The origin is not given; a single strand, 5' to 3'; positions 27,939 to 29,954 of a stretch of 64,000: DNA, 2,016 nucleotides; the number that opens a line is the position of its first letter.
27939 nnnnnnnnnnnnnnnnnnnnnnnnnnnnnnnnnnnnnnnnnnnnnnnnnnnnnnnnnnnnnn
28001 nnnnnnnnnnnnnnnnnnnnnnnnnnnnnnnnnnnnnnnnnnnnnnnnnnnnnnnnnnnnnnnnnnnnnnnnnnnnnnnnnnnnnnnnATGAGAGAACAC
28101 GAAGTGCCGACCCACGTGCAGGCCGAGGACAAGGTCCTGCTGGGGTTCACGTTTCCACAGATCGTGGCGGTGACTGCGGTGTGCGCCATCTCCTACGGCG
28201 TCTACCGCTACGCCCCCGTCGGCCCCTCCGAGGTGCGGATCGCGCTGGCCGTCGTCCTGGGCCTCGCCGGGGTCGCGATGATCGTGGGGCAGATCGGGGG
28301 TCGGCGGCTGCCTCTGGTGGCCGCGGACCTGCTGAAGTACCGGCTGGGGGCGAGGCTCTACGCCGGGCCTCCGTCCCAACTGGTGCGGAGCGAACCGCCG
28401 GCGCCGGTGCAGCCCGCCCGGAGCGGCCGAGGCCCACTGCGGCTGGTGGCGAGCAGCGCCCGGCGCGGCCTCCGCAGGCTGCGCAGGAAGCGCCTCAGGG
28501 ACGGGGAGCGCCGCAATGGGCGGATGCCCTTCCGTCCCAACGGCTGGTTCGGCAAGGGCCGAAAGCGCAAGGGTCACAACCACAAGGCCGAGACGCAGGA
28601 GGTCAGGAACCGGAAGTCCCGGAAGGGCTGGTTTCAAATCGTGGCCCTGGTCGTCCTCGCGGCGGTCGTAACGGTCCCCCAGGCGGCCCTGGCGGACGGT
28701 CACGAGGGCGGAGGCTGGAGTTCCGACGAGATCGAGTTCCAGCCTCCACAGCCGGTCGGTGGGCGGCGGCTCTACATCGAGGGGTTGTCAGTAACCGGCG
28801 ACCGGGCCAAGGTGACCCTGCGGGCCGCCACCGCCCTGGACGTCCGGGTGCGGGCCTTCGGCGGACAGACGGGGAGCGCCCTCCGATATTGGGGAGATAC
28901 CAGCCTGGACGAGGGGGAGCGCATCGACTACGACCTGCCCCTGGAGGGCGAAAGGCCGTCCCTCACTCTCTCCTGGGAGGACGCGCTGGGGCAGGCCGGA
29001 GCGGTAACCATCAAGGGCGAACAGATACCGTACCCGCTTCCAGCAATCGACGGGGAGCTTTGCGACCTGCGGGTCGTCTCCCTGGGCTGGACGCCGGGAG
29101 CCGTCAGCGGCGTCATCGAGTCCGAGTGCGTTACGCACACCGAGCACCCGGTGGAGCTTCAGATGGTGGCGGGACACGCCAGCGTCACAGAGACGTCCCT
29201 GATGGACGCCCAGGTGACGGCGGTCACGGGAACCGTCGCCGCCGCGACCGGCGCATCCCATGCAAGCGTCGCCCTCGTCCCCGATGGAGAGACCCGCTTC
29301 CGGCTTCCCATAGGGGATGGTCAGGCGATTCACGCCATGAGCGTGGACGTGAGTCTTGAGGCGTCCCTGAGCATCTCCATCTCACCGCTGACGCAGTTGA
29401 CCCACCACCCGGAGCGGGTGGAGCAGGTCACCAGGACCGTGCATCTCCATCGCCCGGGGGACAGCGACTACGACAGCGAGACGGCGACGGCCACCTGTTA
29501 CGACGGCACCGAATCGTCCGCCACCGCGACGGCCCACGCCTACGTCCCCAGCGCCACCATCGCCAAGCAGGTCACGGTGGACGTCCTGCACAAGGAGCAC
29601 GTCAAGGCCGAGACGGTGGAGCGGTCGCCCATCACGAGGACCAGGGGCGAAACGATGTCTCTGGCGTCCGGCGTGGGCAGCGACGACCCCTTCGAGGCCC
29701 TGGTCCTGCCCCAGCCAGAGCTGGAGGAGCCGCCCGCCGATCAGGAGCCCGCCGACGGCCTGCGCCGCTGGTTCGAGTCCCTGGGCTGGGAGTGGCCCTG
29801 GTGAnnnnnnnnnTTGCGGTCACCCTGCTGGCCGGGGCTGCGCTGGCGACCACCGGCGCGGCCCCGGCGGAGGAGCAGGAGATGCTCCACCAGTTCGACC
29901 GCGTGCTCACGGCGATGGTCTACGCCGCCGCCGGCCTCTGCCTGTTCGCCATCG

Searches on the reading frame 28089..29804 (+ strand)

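Call 38: search_protein_families(library=pfam, proteins=[window:28089-29804:+], max_evalue=0.001)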
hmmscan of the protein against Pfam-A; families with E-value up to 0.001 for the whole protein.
window:28089-29804:+ (571 aa): 1 family
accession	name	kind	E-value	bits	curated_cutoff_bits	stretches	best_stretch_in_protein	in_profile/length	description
PF12666.12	PrgI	-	0.00072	20.5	27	1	6-64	2-61/91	PrgI family protein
